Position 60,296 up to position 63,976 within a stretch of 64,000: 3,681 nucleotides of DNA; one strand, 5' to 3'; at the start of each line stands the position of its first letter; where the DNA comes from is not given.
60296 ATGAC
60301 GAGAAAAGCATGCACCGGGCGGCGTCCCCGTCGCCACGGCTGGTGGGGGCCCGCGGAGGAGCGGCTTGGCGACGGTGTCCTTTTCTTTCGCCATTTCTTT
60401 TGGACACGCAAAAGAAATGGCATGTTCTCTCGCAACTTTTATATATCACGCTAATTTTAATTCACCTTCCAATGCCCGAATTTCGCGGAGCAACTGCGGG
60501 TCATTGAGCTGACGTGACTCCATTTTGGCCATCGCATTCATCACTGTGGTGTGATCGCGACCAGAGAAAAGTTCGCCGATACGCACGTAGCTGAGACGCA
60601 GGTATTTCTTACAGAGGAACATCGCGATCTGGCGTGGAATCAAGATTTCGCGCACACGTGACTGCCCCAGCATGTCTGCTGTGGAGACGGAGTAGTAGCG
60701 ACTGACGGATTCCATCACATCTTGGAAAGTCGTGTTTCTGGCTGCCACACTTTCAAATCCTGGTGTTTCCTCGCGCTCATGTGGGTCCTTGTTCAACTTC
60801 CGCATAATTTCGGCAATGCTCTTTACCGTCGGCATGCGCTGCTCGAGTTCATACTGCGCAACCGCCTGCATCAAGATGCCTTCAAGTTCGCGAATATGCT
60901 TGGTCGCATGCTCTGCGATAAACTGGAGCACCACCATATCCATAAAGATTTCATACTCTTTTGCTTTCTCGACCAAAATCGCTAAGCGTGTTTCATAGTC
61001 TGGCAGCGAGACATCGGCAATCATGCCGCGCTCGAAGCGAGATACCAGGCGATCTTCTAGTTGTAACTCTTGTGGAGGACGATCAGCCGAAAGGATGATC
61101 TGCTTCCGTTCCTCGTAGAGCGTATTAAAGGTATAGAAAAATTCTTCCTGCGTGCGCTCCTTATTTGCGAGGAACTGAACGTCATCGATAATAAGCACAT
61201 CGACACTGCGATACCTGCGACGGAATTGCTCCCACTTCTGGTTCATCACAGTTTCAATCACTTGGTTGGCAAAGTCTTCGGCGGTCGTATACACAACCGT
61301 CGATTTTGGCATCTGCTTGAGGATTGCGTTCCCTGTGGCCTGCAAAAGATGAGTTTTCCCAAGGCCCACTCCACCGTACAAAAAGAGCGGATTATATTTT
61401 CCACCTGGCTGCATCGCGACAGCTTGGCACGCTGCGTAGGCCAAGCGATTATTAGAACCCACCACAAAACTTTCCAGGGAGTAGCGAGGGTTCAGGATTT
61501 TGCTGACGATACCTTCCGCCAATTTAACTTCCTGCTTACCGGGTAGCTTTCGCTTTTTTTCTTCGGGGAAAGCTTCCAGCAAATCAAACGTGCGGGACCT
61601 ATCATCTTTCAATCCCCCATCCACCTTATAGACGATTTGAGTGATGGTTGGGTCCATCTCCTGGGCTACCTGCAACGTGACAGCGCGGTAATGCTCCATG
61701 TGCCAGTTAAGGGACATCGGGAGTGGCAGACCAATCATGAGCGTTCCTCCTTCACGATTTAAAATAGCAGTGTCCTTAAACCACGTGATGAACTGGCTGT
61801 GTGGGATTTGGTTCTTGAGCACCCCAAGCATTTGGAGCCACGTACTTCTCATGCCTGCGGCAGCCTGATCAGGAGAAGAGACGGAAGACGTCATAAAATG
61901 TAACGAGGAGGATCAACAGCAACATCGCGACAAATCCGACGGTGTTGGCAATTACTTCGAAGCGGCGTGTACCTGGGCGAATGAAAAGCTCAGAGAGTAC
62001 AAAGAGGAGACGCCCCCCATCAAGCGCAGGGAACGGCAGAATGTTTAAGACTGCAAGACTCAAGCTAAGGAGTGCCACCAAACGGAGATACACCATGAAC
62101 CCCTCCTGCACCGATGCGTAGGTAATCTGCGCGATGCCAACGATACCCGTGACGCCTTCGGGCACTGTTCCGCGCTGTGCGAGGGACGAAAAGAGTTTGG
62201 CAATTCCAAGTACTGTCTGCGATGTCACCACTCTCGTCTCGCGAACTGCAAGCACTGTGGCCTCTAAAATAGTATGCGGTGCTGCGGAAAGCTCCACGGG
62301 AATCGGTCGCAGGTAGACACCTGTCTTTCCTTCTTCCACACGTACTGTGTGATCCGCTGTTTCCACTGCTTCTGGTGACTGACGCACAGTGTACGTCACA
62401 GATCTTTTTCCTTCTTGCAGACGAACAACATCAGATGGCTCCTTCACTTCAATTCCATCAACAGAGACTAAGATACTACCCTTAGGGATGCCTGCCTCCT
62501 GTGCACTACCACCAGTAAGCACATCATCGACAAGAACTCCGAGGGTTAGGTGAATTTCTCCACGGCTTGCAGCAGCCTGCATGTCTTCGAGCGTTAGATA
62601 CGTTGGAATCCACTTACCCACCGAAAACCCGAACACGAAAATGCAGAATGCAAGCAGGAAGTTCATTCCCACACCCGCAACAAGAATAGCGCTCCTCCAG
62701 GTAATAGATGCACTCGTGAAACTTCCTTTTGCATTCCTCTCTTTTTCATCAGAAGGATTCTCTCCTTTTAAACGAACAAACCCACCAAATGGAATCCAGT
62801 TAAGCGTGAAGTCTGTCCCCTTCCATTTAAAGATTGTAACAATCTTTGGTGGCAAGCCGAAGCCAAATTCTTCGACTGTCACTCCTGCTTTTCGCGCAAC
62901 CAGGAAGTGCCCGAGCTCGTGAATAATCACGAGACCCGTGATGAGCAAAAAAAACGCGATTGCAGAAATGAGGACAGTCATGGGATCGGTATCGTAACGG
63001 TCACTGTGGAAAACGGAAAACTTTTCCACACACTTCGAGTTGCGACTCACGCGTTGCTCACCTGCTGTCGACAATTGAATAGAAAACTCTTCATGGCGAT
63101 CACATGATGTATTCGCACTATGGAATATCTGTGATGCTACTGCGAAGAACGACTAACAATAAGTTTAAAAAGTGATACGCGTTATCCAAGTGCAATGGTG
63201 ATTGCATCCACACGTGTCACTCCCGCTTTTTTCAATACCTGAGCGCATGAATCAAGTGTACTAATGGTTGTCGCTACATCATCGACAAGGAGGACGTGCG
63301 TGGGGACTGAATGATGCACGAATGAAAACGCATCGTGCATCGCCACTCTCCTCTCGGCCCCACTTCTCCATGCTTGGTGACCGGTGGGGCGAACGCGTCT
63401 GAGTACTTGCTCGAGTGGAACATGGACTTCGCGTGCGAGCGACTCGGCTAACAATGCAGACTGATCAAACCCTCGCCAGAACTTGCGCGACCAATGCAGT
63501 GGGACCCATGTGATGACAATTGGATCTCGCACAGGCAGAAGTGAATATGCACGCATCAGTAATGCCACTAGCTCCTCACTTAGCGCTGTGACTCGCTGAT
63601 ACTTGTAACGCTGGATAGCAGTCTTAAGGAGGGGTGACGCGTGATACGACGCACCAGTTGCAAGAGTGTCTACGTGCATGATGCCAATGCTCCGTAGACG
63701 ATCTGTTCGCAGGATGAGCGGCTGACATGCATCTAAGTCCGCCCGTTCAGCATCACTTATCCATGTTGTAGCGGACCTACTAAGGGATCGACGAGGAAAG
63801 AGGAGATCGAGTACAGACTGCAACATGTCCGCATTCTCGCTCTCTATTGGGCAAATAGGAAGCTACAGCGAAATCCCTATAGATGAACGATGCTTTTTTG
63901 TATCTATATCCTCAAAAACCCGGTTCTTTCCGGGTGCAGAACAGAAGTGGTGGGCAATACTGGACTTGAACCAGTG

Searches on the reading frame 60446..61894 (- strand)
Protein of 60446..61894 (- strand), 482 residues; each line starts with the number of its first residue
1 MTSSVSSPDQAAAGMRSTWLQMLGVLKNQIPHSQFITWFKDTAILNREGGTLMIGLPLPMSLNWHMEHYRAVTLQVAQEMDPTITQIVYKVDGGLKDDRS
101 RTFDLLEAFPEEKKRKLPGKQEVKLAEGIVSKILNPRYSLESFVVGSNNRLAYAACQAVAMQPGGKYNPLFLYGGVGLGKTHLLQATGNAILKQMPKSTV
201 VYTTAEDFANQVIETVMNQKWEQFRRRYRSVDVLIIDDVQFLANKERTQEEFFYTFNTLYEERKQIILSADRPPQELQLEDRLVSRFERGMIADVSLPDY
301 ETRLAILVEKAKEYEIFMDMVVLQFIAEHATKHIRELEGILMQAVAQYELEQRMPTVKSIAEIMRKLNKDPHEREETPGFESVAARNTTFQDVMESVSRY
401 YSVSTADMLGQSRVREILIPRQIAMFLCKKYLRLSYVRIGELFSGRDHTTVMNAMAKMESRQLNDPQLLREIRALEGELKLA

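Call 123: search_protein_families(library=pfam, proteins=[window:60446-61894:-], max_evalue=0.0001)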
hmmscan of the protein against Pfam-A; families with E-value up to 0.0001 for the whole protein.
window:60446-61894:- (482 aa): 7 families
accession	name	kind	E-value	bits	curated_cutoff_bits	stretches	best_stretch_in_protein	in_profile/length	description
PF00308.24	Bac_DnaA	-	2.4e-66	223.3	23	1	134-293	1-161/162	Bacterial DnaA ATPAse domain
PF08299.17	Bac_DnaA_C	-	3.5e-24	85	31.5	1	391-457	2-68/69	Bacterial dnaA protein helix-turn-helix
PF01695.23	IstB_IS21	-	7.1e-10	39.2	24.1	1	170-269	95-192/238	IstB-like ATP binding protein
PF11638.13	DnaA_N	-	1.7e-06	28.1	24.6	1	17-77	2-63/65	DnaA N-terminal domain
PF13401.12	AAA_22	-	9.8e-06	26.3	27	0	170-264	8-114/130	AAA domain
PF03969.22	AFG1_ATPase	-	1.2e-05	24.9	27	0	230-290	284-345/361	AFG1-like ATPase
PF00004.35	AAA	-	2.3e-05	25.3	21.2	1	171-290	2-126/131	ATPase family associated with various cellular activities (AAA)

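Call 126: find_encoding_contigs(protein=window:60446-61894:-, flank=10000, max_places=2)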
Protein window:60446-61894:- (482 aa): no gene with exactly this product is on record in the collection.

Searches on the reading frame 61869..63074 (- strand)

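Call 123: search_protein_families(library=pfam, proteins=[window:61869-63074:-], max_evalue=0.0001)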
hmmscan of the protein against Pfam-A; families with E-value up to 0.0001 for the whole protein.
window:61869-63074:- (401 aa): 2 families
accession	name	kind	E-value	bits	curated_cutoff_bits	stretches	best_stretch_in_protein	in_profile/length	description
PF02163.28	Peptidase_M50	-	4.9e-49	167.1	27.2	1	40-387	1-221/221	Peptidase family M50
PF17820.7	PDZ_6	-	4e-07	30.1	27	1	182-230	2-52/54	PDZ domain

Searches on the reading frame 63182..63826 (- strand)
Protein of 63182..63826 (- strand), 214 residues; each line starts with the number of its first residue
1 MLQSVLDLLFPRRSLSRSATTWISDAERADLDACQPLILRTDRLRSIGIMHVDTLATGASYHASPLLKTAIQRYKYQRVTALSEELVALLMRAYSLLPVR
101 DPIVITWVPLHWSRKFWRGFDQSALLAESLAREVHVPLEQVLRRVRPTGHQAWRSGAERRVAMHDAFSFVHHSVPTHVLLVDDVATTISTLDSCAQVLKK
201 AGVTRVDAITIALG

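Call 125: find_encoding_contigs(protein=window:63182-63826:-, flank=10000, max_places=2)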
Protein window:63182-63826:- (214 aa): 1 contig read that carries it; 1 place shown.
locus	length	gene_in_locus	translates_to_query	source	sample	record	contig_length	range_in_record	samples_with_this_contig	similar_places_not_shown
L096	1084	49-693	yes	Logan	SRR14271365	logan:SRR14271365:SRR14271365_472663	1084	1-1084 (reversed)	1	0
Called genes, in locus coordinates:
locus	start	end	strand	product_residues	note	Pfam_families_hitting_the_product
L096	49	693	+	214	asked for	PF00156:Pribosyltran (faint)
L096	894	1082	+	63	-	?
